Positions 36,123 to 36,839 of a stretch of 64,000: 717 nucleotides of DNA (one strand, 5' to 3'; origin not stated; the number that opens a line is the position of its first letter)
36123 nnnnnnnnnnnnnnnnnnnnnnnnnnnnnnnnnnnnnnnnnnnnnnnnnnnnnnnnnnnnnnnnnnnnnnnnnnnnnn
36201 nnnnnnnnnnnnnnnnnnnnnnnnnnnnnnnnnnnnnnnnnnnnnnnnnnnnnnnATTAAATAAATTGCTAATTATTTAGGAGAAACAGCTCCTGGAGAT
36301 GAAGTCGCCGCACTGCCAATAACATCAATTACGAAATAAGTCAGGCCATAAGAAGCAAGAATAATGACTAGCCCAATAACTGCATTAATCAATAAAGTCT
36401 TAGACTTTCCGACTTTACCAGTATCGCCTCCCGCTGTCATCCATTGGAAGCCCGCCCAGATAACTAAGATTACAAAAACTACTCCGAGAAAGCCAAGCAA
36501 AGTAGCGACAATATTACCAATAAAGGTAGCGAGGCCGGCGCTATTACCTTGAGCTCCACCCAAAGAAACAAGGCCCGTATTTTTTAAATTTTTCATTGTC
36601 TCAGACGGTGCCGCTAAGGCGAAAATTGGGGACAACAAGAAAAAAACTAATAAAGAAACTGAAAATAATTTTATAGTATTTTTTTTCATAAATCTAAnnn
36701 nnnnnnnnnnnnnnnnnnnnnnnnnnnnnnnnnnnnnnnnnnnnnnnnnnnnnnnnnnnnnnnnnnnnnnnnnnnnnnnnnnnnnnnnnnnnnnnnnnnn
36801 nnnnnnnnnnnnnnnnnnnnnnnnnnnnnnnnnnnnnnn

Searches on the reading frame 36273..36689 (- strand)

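Call 77: search_protein_families(library=pfam, proteins=[window:36273-36689:-], max_evalue=0.01)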
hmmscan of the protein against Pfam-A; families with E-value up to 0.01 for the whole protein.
window:36273-36689:- (138 aa): 2 families
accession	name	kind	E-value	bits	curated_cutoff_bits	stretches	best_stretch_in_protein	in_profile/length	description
PF18895.5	T4SS_pilin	-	4.6e-08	33.5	26.6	1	52-120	4-71/71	Type IV secretion system pilin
PF04956.18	TrbC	-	1.9e-06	28.4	27.9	1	44-113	28-91/98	TrbC/VIRB2 pilin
